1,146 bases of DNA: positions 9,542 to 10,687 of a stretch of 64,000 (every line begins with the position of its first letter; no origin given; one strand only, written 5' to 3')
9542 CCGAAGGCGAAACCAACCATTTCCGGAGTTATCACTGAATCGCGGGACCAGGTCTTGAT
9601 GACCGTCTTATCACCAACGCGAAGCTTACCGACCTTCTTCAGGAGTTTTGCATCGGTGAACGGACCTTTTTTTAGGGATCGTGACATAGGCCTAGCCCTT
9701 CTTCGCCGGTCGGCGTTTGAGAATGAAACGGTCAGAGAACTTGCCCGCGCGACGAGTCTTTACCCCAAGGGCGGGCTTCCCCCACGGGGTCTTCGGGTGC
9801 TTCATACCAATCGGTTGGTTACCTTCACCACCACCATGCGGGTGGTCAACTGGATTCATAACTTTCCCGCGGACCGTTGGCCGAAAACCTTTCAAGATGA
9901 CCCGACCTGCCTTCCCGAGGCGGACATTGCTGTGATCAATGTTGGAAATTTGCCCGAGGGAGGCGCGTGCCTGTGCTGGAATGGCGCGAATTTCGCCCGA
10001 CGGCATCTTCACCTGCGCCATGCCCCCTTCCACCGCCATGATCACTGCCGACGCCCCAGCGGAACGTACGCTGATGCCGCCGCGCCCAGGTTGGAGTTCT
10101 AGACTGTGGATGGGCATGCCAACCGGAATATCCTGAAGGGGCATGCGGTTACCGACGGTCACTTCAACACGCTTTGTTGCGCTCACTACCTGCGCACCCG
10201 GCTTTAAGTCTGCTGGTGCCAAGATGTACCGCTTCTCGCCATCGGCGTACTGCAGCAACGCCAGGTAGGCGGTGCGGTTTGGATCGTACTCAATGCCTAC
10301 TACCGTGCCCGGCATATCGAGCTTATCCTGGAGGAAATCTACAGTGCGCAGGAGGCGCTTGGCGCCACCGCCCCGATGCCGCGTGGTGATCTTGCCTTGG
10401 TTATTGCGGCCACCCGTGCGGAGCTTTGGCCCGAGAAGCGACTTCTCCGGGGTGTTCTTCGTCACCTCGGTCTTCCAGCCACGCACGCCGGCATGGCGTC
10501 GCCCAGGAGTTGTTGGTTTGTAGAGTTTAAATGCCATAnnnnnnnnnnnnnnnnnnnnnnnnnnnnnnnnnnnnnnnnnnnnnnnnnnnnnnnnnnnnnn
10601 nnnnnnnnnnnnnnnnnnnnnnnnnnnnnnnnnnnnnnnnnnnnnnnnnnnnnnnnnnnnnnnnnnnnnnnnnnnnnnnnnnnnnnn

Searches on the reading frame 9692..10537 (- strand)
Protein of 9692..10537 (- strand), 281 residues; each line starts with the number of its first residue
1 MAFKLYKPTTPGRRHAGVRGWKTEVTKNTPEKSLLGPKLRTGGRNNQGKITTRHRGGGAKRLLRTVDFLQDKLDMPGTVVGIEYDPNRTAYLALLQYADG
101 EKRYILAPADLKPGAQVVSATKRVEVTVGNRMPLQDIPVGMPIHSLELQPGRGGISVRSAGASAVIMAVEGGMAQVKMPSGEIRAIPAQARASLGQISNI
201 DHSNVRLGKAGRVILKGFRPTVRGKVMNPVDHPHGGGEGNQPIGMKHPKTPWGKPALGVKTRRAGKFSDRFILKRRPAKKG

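Call 29: search_protein_families(library=pfam, proteins=[window:9692-10537:-], max_evalue=0.001)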
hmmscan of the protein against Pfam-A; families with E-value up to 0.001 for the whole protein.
window:9692-10537:- (281 aa): 2 families
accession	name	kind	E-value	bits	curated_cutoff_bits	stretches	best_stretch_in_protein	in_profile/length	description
PF03947.24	Ribosomal_L2_C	-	2.2e-46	157.4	33.7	1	128-253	2-126/126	Ribosomal Proteins L2, C-terminal domain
PF00181.30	Ribosomal_L2_N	-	1.8e-32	111.6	23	1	43-119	1-77/77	Ribosomal Proteins L2, RNA binding N-terminal domain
